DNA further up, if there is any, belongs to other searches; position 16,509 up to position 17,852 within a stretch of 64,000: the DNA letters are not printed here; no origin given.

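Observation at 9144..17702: Operon coupling a Gfo/Idh/MocA oxidoreductase, a GHMP sugar kinase and a GalT/HIT-type nucleotidyltransferase with two large secreted proteins: candidate novel Leloir-like salvage pathway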

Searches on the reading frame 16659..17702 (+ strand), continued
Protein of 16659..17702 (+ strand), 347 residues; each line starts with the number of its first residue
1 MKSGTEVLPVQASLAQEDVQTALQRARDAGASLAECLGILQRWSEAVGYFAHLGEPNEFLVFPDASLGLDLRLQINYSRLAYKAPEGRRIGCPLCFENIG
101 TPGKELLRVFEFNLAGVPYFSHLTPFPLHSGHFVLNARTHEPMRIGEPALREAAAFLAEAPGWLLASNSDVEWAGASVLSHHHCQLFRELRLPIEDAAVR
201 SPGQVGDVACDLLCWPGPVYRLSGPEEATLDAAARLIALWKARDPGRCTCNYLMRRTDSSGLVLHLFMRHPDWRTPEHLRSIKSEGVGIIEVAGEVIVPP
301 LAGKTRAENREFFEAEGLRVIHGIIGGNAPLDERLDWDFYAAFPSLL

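Call 58: find_related_loci(query=A1, collection=genome_contigs, flank=10000)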
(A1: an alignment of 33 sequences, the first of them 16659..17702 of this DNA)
Query A1 (347 aa) in genome_contigs; peptide patterns used: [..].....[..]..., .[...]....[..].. (x = any residue, [..] = any of these).
69 stretches matched a pattern; 46 encode a relative of the query (tblastn E <= 1e-3); 45 distinct loci.
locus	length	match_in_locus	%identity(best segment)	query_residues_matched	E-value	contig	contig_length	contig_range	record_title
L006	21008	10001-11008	57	1-335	3e-120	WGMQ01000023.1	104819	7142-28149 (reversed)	MAG: bacterium isolate RI_26 c_000000067734, whole genome shotgun sequence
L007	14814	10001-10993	58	1-330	4e-120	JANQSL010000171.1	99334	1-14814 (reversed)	MAG: Candidatus Sumerlaeia bacterium isolate IP29b_bin.95 k99_3097693, whole genome shotgun sequence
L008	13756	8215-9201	60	14-341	1e-118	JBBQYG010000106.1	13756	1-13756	MAG: Candidatus Sumerlaeia bacterium isolate Co_metawrap_2154 Cmw_2154_k141_4975955_length_13756_cov_11.0000, whole geno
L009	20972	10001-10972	55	6-330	2e-106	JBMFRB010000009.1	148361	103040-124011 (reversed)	MAG: Candidatus Sumerlaeaceae bacterium isolate KM4344-30 NODE_69_length_148361_cov_9.203073, whole genome shotgun seque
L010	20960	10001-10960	52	12-330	5e-99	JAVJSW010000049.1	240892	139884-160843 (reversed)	MAG: Sumerlaeia bacterium isolate G1-WW12-26 k141_9632, whole genome shotgun sequence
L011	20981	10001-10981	53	2-330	1e-98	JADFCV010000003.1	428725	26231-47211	MAG: Candidatus Sumerlaeota bacterium isolate QZM1.54 NODE_3_length_428725_cov_4.644046, whole genome shotgun sequence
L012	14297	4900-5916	48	1-330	1e-97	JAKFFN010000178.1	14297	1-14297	MAG: Candidatus Sumerlaeales bacterium isolate LC101 contig-124_4948, whole genome shotgun sequence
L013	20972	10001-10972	47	14-339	1e-95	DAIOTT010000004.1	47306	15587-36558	MAG TPA_asm: Candidatus Sumerlaeota bacterium isolate CTOTU7337 NODE_736_length_47306_cov_3.564369, whole genome shotgun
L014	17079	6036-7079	39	5-347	7e-69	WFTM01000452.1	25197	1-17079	MAG: candidate division KSB1 bacterium isolate S139_20 k151_76139, whole genome shotgun sequence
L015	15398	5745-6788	39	1-347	5e-69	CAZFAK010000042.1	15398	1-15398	MAG TPA_asm: uncultured Spirochaetia bacterium isolate binchicken_co13_400 genome assembly, contig: NODE_5718_length_153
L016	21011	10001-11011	42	11-331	4e-68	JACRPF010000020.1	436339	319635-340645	MAG: Spirochaetes bacterium isolate NC_groundwater_1980_Pr3_S-0.2um_53_5 scaffold_742390, whole genome shotgun sequence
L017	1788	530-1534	40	6-333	9e-71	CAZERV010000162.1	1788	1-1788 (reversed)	MAG TPA_asm: uncultured Spirochaetaceae bacterium isolate binchicken_co136_132 genome assembly, contig: NODE_32061_lengt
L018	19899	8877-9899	38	7-340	8e-66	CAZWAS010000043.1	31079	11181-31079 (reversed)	MAG TPA_asm: uncultured Spirochaetales bacterium isolate binchicken_co135_55 genome assembly, contig: NODE_2712_length_3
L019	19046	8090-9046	37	15-334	2e-65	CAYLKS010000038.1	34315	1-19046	MAG TPA_asm: uncultured bacterium isolate binchicken_co256_502 genome assembly, contig: NODE_1874_length_34315_cov_8.805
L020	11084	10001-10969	41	13-331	2e-65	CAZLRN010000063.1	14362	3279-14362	MAG TPA_asm: uncultured Spirochaetales bacterium isolate SRP323688_co1_64 genome assembly, contig: NODE_6626_length_1436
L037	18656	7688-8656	50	8-330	2e-99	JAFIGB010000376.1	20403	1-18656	MAG: Candidatus Sumerlaeia bacterium isolate coassembly_bin.29 k141_130656, whole genome shotgun sequence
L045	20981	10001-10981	37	3-315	1e-52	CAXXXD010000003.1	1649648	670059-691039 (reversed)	MAG: Oceanispirochaeta sp. isolate aeacc017-5aeb-41c1-ba2d-d30721ebb7db genome assembly, contig: contig_3, whole genome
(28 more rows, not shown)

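Call 65: search_protein_families(library=pfam, proteins=[L012:197-1768:+, L012:1879-3582:+, L012:7132-8226:-, L037:131-1936:+, L037:1975-2853:+, L037:3428-4309:+, L037:4332-5264:+, L037:8774-10057:-, L037:10225-13830:-, L012:5992-6588:-], max_evalue=0.001)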
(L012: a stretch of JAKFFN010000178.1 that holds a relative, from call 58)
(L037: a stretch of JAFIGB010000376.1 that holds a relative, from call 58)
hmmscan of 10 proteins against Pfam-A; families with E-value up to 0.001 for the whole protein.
L012:197-1768:+ (523 aa): 0 families

L012:1879-3582:+ (567 aa): 3 families
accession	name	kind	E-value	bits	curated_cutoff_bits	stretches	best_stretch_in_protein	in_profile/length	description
PF13320.12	GH123_cat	-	1.6e-56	192.5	23.1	1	215-517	16-322/324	Glycoside hydrolase 123, catalytic domain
PF22680.2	Glyco_hydro_123_N_2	-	6.1e-13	49.3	27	1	55-163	28-137/142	Glycoside hydrolase 123 N-terminal domain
PF19543.5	GH123_N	-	0.00077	17.9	22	0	133-193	256-313/969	Glycoside hydrolase 123, N-terminal domain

L012:7132-8226:- (364 aa): 1 family
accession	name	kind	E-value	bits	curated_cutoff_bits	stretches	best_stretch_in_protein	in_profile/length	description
PF01699.29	Na_Ca_ex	-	3.6e-36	124.8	24.9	2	213-357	2-150/151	Sodium/calcium exchanger protein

L037:131-1936:+ (601 aa): 4 families
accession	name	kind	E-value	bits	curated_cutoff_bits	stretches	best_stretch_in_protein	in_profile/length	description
PF13184.12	KH_5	-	7.3e-29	100.1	27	1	349-416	1-68/69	NusA-like KH domain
PF08529.16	NusA_N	-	2.9e-28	98.9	23.8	1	125-244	2-119/119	NusA N-terminal domain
PF00575.29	S1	-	1.6e-06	28.8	22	1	251-312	1-69/74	S1 RNA binding domain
PF23095.1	KH_NusA_C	-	0.0002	21.8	34.2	1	426-459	3-36/59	Transcription termination/antitermination protein NusA, KH domain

L037:1975-2853:+ (292 aa): 0 families

L037:3428-4309:+ (293 aa): 0 families

L037:4332-5264:+ (310 aa): 2 families
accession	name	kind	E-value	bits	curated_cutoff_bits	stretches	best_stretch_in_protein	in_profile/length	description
PF13650.11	Asp_protease_2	-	1.4e-11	45.3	24.3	1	44-135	2-89/90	Aspartyl protease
PF13975.11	gag-asp_proteas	-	4.7e-09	37.2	28.2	1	44-106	2-67/92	gag-polyprotein putative aspartyl protease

L037:8774-10057:- (427 aa): 0 families

L037:10225-13830:- (1201 aa): 6 families
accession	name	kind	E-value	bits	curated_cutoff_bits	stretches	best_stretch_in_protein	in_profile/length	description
PF25275.1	Golvesin_C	-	2.1e-23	83.3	31.6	1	351-464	22-130/132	Golvesin C-terminal domain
PF00041.27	fn3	-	4.2e-12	46.6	25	1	669-757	2-81/84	Fibronectin type III domain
PF01520.23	Amidase_3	-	3.5e-06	27.6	27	1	535-652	66-173/174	N-acetylmuramoyl-L-alanine amidase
PF03425.19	CBM_11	-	4.6e-06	27.2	27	1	971-1132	11-176/182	Carbohydrate binding domain (family 11)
PF16656.11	Pur_ac_phosph_N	-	0.00011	23.2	30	1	673-747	6-83/93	Purple acid Phosphatase, N-terminal domain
PF10646.14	Germane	-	0.00043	21.3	23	0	76-148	15-78/117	Sporulation and spore germination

L012:5992-6588:- (198 aa): 0 families

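Call 94: search_dna_similar(query=window:16659-17702:+, collection=plasmids, mode=protein, max_evalue=10, max_rows=15)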
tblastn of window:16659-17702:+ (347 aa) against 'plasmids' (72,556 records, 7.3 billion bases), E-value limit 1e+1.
Records with a match: 25; places in all: 25; records where one place covers at least 80% of the query: 0.
Best place of each record, by identity: <60% 25.
By first word of the organism name: Bacillus 14; Cetobacterium 2; Persicobacter 1; Enterococcus 1; Collinsella 1; Subdoligranulum 1; Treponema 1; Fusobacterium 1; Leuconostoc 1; Priestia 1; and 1 more.
By predicted mobility (MOB-suite, as given by PLSDB): non-mobilizable 23; mobilizable 2.
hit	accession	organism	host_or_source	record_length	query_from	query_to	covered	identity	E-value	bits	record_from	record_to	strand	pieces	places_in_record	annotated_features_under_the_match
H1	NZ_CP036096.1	Bacillus toyonensis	cell culture,soil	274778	1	241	69%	25.7%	2e-12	76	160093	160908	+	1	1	galT: UDP-glucose--hexose-1-phosphate uridylyltransferase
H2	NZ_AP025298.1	Persicobacter psychrovividus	-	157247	57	275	63%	28.3%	4e-16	87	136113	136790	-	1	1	DUF4922 domain-containing protein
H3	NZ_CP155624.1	Bacillus paramobilis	Canis lupus familiaris,adipose,leg wound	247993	1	241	69%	25.4%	1e-11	73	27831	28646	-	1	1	galT: UDP-glucose--hexose-1-phosphate uridylyltransferase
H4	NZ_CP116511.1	Enterococcus gallinarum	Bos taurus,whole organism,fecal sample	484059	44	251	60%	25.3%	5e-10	68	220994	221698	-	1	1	galT: UDP-glucose--hexose-1-phosphate uridylyltransferase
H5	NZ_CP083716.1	Bacillus velezensis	cell culture,Meju, fermented soybean ...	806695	44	241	57%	26.5%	3e-9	66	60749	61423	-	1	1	galT: UDP-glucose--hexose-1-phosphate uridylyltransferase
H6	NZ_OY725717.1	Collinsella aerofaciens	-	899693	70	261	55%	27.2%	3e-6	57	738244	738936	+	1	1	UDP-glucose--hexose-1-phosphate uridylyltransferase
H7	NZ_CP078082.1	Bacillus tropicus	Cell culture,soil sample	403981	40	241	58%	25.1%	2e-9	67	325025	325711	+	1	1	galT: UDP-glucose--hexose-1-phosphate uridylyltransferase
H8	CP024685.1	Bacillus wiedmannii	cell culture,soil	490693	44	241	57%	25.6%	6e-11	71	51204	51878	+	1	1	galT: UDP-glucose--hexose-1-phosphate uridylyltransferase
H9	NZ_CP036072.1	Bacillus wiedmannii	cell culture,soil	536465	44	241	57%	25.1%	8e-10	68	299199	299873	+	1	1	galT: UDP-glucose--hexose-1-phosphate uridylyltransferase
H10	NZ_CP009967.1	Bacillus cereus E33L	Microbial isolate culture,Animal, ...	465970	44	241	57%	25.1%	2e-9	66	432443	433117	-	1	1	galT: UDP-glucose--hexose-1-phosphate uridylyltransferase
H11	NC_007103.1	Bacillus cereus E33L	-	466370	44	241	57%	25.1%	2e-9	66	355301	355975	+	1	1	galT: UDP-glucose--hexose-1-phosphate uridylyltransferase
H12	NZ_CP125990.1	Bacillus cereus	cell culture,soil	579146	44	241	57%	24.2%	5e-9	66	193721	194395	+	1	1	galT: UDP-glucose--hexose-1-phosphate uridylyltransferase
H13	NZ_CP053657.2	Bacillus cereus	culture,soil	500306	44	241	57%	24.2%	5e-9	65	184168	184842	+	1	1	galT: UDP-glucose--hexose-1-phosphate uridylyltransferase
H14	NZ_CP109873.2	Bacillus cereus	pepper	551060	44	241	57%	24.2%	5e-9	65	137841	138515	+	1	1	galT: UDP-glucose--hexose-1-phosphate uridylyltransferase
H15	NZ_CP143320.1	Cetobacterium somerae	intestine of Yellow Catfish,pure culture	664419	85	241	45%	28.7%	1e-12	77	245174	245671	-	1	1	galT: UDP-glucose--hexose-1-phosphate uridylyltransferase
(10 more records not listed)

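Call 95: get_annotated_region(hit=H6, flank=6000)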
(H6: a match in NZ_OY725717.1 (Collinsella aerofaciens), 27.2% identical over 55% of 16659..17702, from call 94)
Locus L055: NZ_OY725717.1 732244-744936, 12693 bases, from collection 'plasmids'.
description: Collinsella aerofaciens strain Collinsella aerofaciens TSDC17.2-1.1 plasmid 6, complete sequence
organism: Collinsella aerofaciens (NCBI taxid 74426)
taxonomy: Bacteria; Actinomycetota; Coriobacteriia; Coriobacteriales; Coriobacteriaceae; Collinsella; Collinsella aerofaciens
host: -; source: -; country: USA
typing (MOB-suite, as given by PLSDB): non-mobilizable
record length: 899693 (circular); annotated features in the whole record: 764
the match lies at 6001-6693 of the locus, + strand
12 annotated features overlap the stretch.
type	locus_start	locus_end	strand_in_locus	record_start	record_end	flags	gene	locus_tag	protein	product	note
CDS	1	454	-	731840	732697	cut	-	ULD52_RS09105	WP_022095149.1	class II fructose-bisphosphate aldolase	-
CDS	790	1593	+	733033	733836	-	-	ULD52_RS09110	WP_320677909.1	DeoR/GlpR family DNA-binding transcription regulator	-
CDS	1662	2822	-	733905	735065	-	-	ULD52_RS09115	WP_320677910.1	FprA family A-type flavoprotein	-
CDS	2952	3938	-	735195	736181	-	-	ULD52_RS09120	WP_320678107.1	LacI family DNA-binding transcriptional regulator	GO:0006351 - DNA-templated transcription [Evidence IEA]; GO:0045892 - negative regulation of DNA-templated ...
CDS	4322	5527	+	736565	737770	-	-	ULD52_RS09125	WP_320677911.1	galactokinase family protein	-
CDS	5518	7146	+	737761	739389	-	-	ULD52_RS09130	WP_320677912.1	UDP-glucose--hexose-1-phosphate uridylyltransferase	-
CDS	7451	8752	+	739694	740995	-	-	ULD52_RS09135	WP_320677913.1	AAA family ATPase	-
CDS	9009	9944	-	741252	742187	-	-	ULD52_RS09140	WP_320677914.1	hexose kinase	GO:0005975 - carbohydrate metabolic process [Evidence IEA]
CDS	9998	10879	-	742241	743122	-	-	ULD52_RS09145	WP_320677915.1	aldose 1-epimerase family protein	-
CDS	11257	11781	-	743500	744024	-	lacB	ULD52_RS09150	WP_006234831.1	galactose-6-phosphate isomerase subunit LacB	-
CDS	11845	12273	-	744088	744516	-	lacA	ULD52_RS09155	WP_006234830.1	galactose-6-phosphate isomerase subunit LacA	-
CDS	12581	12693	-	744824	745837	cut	-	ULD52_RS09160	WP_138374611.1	hypothetical protein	-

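Call 96: get_annotated_region(hit=H2, flank=8000)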
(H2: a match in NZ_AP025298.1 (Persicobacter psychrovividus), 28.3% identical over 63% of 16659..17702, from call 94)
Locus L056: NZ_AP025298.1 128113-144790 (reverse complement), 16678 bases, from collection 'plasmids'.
description: Persicobacter psychrovividus strain NBRC 101262 plasmid pPP6, complete sequence
organism: Persicobacter psychrovividus (NCBI taxid 387638)
taxonomy: Bacteria; Bacteroidota; Cytophagia; Cytophagales; Persicobacteraceae; Persicobacter; Persicobacter psychrovividus
host: -; source: -; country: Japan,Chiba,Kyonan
typing (MOB-suite, as given by PLSDB): non-mobilizable
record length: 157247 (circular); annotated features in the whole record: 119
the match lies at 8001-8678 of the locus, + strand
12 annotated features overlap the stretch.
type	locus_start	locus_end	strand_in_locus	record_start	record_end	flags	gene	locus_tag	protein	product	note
CDS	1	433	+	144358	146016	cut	-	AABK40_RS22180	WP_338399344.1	RagB/SusD family nutrient uptake outer membrane protein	-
CDS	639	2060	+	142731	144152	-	-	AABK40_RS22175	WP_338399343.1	Gfo/Idh/MocA family oxidoreductase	-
CDS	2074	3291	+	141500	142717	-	-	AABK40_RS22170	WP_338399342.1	Gfo/Idh/MocA family oxidoreductase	-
CDS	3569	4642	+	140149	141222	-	-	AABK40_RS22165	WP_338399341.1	aminoglycoside phosphotransferase family protein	GO:0016310 - phosphorylation [Evidence IEA]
CDS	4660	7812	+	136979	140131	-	-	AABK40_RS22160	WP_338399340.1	glycoside hydrolase family 2 TIM barrel-domain containing protein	GO:0005975 - carbohydrate metabolic process [Evidence IEA]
CDS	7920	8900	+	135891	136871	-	-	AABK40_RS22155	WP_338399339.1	DUF4922 domain-containing protein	-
CDS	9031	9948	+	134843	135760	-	-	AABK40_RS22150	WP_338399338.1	alkaline phosphatase family protein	-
CDS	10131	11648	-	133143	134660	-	-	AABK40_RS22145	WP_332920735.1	hypothetical protein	-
CDS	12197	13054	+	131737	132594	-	-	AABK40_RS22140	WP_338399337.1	AraC family transcriptional regulator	GO:0006355 - regulation of DNA-templated transcription [Evidence IEA]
CDS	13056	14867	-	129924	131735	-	-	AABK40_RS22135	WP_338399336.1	hypothetical protein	-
CDS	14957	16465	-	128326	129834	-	-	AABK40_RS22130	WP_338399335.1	RagB/SusD family nutrient uptake outer membrane protein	-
CDS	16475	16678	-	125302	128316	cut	-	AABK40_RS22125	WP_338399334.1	TonB-dependent receptor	-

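Call 97: get_annotated_region(hit=H1, flank=5000)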
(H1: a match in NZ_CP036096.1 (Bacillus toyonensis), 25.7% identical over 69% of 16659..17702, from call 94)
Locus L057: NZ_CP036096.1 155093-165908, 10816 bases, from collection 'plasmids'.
description: Bacillus toyonensis strain JAS22/1 plasmid p275
organism: Bacillus toyonensis (NCBI taxid 155322)
taxonomy: Bacteria; Bacillota; Bacilli; Bacillales; Bacillaceae; Bacillus; Bacillus toyonensis
host: -; source: cell culture,soil; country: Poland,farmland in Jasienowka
typing (MOB-suite, as given by PLSDB): non-mobilizable; replicon rep_cluster_1869
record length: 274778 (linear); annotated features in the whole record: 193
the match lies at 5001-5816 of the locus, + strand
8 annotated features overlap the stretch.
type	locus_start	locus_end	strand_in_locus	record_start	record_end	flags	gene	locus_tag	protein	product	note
CDS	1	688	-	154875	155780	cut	-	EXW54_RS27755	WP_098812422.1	AraC family transcriptional regulator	-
CDS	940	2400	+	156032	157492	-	-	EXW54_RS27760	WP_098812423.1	glycoside-pentoside-hexuronide (GPH):cation symporter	GO:0008643 - carbohydrate transport [Evidence IEA]; GO:0006812 - monoatomic cation transport [Evidence IEA]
CDS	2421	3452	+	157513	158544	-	-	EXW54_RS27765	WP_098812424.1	galactose-1-epimerase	GO:0005975 - carbohydrate metabolic process [Evidence IEA]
CDS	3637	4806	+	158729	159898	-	-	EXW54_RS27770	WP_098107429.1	galactokinase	GO:0046835 - carbohydrate phosphorylation [Evidence IEA]; GO:0006012 - galactose metabolic process [Evidence IEA]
CDS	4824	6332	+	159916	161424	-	galT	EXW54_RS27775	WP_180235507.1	UDP-glucose--hexose-1-phosphate uridylyltransferase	GO:0019388 - galactose catabolic process [Evidence IEA]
CDS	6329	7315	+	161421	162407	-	galE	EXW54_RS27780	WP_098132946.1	UDP-glucose 4-epimerase GalE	GO:0006012 - galactose metabolic process [Evidence IEA]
CDS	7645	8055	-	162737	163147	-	-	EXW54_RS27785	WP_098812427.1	DUF1878 family protein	-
CDS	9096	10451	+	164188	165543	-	brnQ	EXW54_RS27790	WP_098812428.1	branched-chain amino acid transport system II carrier protein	GO:0015803 - branched-chain amino acid transport [Evidence IEA]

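Call 100: search_solved_structures(query=L005:8877-10001:+, max_evalue=0.001)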
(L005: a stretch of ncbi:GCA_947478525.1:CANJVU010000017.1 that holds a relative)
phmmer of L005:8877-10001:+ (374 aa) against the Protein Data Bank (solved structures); distinct sequences matched with E-value up to 0.001: 3.
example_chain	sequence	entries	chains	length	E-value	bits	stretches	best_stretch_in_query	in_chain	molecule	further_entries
4ocu_A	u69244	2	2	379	4e-84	285.9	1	14-372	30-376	N-acetylhexosamine 1-phosphate kinase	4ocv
4ocj_A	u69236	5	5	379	1.4e-82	280.9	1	4-372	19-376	N-acetylhexosamine 1-phosphate kinase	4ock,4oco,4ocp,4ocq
4wh1_A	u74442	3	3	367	4.9e-82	279.1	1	13-372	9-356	N-acetylhexosamine 1-kinase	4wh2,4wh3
